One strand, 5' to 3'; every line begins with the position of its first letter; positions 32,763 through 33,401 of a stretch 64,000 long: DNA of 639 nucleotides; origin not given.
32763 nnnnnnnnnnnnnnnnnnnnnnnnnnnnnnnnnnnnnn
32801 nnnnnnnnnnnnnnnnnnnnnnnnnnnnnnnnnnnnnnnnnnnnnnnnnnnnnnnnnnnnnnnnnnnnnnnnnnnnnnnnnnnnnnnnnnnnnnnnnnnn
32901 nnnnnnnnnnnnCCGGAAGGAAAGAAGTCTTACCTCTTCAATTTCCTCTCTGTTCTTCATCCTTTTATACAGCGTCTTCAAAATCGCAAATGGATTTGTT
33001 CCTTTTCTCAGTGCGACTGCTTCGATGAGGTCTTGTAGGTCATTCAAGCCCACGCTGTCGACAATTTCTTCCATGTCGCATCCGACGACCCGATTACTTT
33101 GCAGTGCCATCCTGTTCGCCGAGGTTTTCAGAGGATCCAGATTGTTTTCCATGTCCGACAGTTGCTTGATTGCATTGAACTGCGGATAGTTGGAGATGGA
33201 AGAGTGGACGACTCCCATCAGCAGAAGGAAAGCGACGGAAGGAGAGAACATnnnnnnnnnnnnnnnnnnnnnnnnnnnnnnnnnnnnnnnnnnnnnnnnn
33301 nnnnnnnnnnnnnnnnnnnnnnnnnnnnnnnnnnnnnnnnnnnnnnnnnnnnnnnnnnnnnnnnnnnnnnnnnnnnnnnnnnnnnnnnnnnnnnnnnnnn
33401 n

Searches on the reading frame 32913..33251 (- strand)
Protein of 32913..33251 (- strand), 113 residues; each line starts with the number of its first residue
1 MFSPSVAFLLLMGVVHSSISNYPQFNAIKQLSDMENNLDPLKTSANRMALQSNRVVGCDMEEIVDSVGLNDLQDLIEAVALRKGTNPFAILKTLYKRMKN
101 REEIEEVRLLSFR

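Call 8: find_homologous_proteins(query=window:32913-33251:-, max_evalue=0.001)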
Query seq(113 aa) (113 aa): 3 proteins with E <= 0.001 among 8 candidates.
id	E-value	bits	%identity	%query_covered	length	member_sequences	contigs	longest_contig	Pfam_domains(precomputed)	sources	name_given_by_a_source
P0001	1.7e-47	178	79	95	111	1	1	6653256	-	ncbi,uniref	ncbi:unnamed protein product [Larinioides sclopetarius]|uniref:Uncharacterized protein n=1 Tax=Larin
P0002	2.4e-35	139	63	99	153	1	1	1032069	-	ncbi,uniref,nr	ncbi:uncharacterized protein CDAR_118651 [Caerostris darwini]|uniref:Uncharacterized protein n=1 Tax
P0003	8.0e-26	108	52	97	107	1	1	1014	-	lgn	-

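Call 10: find_encoding_contigs(protein=P0001, flank=10000, max_places=3)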
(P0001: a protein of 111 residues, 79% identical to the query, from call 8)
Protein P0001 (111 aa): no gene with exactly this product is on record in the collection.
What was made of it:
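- Tried and rejected: A look-up of the Larinioides 111-aa model P0001 found it not on record (call 10).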

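Call 11: find_encoding_contigs(protein=P0002, flank=10000, max_places=3)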
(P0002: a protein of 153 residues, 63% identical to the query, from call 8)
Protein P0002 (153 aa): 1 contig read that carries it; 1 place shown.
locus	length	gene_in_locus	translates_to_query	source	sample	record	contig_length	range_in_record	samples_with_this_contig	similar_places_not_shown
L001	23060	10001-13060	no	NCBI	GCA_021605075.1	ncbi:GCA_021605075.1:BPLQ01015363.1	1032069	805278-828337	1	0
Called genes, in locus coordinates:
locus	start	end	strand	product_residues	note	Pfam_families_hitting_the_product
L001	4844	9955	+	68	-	-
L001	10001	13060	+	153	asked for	-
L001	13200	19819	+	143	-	-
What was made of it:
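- No minus-strand gene is called in the 5 kb upstream in Caerostris (call 11).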

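Call 17: find_encoding_contigs(protein=P0003, flank=10000, max_places=10)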
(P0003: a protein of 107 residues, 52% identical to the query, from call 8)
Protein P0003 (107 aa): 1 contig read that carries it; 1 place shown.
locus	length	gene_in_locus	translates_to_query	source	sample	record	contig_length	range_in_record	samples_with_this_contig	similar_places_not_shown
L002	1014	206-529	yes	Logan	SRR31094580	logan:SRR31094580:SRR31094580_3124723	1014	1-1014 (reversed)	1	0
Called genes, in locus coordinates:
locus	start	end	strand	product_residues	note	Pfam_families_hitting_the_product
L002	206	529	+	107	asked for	-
